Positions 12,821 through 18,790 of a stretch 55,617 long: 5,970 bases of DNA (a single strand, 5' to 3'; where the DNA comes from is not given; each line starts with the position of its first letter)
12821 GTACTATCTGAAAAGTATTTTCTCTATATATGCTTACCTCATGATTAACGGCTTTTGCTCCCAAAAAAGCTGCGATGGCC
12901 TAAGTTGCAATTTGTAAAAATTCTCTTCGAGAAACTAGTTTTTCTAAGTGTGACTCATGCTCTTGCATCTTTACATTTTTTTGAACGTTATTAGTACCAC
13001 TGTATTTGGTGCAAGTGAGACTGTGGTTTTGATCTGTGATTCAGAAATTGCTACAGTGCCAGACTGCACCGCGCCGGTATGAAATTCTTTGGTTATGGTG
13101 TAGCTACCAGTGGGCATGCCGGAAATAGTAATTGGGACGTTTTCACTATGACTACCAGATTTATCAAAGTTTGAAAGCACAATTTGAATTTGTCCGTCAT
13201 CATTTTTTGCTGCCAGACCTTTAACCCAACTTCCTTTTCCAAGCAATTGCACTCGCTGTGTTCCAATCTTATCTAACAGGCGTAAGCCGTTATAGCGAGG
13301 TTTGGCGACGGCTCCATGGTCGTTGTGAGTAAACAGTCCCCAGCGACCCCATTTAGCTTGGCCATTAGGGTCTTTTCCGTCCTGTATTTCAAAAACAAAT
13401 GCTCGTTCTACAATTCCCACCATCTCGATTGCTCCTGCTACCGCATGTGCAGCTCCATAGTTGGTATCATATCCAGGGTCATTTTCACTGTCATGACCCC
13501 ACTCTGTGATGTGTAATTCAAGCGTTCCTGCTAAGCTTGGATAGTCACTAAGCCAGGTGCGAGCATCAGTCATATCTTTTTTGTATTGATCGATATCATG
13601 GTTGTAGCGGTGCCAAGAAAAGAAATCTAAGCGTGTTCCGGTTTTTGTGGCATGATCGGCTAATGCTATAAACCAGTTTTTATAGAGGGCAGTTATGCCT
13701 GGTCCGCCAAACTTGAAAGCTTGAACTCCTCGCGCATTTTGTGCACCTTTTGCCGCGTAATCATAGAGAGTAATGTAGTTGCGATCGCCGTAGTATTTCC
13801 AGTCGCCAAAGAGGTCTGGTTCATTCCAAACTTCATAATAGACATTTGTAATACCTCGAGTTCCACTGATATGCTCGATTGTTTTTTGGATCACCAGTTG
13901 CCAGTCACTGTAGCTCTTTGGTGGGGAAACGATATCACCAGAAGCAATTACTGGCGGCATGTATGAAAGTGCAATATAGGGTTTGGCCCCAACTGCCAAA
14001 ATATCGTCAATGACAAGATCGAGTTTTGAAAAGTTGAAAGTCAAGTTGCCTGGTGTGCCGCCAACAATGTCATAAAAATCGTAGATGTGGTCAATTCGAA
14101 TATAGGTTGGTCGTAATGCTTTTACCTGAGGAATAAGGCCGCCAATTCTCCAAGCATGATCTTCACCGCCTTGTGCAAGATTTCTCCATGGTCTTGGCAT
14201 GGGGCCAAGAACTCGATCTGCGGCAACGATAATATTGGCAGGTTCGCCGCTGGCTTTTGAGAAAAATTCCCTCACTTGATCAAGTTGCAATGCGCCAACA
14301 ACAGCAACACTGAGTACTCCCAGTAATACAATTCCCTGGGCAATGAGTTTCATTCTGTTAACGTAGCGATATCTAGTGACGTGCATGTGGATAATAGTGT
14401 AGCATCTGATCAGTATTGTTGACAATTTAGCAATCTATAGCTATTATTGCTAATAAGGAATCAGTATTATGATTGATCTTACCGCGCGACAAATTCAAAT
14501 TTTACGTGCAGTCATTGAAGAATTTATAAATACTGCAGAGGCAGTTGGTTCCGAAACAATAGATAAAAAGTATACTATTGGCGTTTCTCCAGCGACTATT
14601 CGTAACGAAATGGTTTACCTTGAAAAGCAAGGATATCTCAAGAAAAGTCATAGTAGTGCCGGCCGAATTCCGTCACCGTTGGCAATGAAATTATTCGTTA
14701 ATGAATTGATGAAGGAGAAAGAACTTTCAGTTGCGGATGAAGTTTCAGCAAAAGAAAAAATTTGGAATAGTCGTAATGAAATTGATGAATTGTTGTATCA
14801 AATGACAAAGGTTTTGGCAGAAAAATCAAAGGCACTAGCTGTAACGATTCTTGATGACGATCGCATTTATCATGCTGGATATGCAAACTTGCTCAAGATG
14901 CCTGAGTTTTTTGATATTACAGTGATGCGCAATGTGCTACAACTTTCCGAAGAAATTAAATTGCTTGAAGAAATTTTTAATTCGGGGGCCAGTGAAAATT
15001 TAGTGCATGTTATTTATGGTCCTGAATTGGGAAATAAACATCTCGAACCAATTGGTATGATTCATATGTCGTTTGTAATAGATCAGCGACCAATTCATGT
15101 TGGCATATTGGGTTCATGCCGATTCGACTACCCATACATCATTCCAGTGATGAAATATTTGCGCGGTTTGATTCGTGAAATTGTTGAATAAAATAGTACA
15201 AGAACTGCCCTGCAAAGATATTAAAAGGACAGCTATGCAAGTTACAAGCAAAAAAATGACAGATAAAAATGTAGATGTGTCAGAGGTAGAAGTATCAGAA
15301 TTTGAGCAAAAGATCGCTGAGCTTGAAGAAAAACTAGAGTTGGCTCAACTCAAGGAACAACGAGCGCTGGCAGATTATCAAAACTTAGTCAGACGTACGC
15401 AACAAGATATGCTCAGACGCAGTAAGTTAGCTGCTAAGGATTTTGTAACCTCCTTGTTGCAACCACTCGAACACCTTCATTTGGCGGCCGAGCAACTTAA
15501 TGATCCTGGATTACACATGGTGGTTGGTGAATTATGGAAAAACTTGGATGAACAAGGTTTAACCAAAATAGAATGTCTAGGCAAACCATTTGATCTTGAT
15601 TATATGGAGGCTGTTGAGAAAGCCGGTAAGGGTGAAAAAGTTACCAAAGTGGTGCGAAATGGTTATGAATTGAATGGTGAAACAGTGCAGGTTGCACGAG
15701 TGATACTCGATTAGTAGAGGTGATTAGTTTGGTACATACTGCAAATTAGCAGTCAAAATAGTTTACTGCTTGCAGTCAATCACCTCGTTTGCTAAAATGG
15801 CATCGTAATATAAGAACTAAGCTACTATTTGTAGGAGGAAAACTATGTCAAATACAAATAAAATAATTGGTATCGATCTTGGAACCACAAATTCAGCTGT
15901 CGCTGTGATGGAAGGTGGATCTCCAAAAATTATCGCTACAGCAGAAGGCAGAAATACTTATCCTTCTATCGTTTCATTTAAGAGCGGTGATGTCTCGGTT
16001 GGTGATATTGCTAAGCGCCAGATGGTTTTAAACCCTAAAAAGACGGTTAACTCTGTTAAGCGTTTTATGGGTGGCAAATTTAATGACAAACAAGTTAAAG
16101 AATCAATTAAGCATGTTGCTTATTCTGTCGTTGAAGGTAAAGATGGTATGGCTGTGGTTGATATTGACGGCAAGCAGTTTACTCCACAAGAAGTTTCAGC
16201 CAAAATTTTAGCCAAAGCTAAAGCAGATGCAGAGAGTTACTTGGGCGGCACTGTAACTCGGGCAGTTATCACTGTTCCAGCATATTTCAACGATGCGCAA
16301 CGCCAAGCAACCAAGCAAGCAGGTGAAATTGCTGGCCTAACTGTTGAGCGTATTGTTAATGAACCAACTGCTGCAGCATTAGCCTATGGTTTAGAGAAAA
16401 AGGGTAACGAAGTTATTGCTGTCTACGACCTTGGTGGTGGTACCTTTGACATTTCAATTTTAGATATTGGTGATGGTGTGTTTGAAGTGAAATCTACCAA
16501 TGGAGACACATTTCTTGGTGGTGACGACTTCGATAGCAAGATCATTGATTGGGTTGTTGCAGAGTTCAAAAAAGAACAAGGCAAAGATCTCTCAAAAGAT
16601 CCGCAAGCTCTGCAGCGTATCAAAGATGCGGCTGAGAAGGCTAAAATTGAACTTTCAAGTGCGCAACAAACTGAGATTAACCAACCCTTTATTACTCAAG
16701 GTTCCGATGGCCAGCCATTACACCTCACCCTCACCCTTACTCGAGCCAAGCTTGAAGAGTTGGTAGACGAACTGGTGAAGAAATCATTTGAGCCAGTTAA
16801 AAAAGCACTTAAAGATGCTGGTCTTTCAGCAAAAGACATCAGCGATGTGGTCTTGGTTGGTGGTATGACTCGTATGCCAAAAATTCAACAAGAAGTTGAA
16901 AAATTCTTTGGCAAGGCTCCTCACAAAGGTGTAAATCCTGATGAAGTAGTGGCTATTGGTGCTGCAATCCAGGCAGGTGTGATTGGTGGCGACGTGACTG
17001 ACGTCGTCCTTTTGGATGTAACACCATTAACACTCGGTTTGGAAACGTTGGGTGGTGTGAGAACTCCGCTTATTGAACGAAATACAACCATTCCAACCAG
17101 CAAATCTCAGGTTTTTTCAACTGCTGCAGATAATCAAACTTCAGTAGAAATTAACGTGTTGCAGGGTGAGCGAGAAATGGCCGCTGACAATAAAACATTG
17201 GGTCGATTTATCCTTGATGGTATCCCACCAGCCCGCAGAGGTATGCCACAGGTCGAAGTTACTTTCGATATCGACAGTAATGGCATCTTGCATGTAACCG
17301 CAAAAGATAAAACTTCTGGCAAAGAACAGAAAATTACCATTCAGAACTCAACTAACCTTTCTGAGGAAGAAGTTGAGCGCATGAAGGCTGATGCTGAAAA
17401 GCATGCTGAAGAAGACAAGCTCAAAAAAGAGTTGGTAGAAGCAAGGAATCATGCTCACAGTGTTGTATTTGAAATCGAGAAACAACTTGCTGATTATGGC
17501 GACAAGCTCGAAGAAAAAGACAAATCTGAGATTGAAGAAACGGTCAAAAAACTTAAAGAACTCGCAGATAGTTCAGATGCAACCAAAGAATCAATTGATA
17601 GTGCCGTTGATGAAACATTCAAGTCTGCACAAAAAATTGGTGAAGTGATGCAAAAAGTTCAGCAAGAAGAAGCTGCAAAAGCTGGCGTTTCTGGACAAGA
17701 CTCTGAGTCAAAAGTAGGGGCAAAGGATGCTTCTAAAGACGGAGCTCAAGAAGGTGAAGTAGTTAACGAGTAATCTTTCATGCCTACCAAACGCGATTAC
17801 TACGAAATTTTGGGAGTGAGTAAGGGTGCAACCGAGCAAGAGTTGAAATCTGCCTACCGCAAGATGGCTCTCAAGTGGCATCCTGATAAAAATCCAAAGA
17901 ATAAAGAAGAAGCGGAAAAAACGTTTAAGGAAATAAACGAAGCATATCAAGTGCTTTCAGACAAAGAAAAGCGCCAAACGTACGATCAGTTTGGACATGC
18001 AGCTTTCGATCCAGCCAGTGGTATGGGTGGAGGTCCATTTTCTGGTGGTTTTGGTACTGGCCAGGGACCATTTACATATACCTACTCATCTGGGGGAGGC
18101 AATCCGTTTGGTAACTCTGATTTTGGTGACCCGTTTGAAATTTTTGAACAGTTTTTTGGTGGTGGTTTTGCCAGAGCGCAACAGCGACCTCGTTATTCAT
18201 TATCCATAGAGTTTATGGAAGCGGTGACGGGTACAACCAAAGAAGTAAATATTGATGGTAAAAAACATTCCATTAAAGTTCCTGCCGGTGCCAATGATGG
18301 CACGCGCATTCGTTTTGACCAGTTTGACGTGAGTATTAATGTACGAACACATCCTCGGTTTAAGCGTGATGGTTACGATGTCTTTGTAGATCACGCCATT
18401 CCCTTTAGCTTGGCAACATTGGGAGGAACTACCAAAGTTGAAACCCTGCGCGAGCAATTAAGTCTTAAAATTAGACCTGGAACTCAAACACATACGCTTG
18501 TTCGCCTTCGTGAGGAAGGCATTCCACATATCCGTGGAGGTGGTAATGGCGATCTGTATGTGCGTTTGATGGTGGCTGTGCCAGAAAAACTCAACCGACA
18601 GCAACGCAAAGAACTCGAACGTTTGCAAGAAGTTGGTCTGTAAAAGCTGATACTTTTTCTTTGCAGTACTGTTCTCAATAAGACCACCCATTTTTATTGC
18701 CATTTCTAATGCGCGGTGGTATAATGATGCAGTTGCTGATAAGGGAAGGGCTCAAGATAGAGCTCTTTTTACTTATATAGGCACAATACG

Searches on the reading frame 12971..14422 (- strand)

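Call 8: search_protein_families(library=pfam, proteins=[window:12971-14422:-], max_evalue=0.00001)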
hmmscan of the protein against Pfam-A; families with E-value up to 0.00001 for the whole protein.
window:12971-14422:- (483 aa): 1 family
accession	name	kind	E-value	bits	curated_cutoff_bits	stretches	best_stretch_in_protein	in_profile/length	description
PF01229.23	Glyco_hydro_39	-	2.6e-28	99.5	26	1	124-440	69-414/472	Glycosyl hydrolases family 39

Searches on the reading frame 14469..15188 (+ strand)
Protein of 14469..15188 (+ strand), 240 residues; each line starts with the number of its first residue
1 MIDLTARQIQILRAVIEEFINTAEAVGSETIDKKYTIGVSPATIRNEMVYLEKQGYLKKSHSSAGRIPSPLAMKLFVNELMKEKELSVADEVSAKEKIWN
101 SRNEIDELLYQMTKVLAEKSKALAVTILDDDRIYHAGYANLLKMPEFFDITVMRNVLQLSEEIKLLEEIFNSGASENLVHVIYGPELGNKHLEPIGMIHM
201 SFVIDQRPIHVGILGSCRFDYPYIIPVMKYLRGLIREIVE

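Call 69: search_protein_families(library=pfam, proteins=[window:14469-15188:+], max_evalue=0.0001)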
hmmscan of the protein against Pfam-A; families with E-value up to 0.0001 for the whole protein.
window:14469-15188:+ (240 aa): 1 family
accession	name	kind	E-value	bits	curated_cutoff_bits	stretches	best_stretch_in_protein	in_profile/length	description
PF01628.27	HrcA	-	5.7e-14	53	22.2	1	74-225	75-215/215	HrcA protein C terminal domain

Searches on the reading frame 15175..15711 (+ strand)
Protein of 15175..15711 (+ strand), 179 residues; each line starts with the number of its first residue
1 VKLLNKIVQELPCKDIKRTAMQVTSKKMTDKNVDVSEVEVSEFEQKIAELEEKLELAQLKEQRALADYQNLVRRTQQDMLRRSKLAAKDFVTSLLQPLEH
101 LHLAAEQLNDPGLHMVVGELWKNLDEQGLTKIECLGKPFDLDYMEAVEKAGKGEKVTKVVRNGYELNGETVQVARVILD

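Call 69: search_protein_families(library=pfam, proteins=[window:15175-15711:+], max_evalue=0.0001)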
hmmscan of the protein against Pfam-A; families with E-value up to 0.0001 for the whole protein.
window:15175-15711:+ (179 aa): 1 family
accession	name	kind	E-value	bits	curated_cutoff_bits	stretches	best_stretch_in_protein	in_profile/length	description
PF01025.24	GrpE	-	4.3e-22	79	25.8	1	34-177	7-162/165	GrpE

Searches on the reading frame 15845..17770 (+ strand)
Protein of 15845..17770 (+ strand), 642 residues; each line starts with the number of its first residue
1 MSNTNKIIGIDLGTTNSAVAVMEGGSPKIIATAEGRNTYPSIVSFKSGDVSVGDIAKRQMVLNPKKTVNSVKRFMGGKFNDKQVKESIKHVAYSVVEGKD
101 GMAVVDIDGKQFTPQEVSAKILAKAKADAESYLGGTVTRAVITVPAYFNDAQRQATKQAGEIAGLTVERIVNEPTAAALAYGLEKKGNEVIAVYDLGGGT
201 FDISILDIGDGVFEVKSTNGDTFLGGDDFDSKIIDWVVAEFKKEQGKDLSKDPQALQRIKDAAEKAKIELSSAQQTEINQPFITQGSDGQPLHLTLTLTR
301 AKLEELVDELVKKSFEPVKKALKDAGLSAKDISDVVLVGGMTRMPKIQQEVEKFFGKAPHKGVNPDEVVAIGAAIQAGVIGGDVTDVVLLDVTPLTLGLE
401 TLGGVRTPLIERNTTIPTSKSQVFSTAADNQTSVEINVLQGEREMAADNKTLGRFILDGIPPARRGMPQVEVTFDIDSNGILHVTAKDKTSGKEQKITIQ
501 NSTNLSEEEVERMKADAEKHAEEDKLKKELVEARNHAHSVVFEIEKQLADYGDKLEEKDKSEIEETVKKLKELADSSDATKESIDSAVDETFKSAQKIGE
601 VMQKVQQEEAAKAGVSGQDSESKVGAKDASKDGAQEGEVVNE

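Call 8: search_protein_families(library=pfam, proteins=[window:15845-17770:+], max_evalue=0.00001)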
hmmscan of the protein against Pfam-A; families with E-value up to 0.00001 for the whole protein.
window:15845-17770:+ (642 aa): 2 families
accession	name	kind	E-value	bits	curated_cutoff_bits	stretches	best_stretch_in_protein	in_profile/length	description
PF00012.26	HSP70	-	1.3e-252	839.8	20.6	1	7-603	1-598/599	Hsp70 protein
PF06723.19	MreB_Mbl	-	1.9e-19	70.1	27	1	136-375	92-317/327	MreB/Mbl protein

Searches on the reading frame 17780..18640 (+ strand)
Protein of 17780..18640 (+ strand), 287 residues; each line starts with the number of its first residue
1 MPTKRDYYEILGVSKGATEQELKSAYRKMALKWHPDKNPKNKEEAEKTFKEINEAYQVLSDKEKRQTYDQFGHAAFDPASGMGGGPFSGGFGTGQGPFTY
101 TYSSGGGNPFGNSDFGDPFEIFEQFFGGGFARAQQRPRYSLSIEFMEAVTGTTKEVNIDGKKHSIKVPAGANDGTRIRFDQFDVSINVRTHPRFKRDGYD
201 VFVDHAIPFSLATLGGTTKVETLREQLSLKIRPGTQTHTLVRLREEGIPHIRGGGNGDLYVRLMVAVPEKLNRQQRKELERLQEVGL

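Call 69: search_protein_families(library=pfam, proteins=[window:17780-18640:+], max_evalue=0.0001)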
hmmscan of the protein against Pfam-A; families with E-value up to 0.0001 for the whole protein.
window:17780-18640:+ (287 aa): 2 families
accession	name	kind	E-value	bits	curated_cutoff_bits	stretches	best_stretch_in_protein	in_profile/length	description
PF01556.23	DnaJ_C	-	6.2e-31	107.9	26.6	1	138-268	2-152/152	DnaJ C terminal domain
PF00226.36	DnaJ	-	4.3e-30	104.1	27.8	1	6-69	1-63/63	DnaJ domain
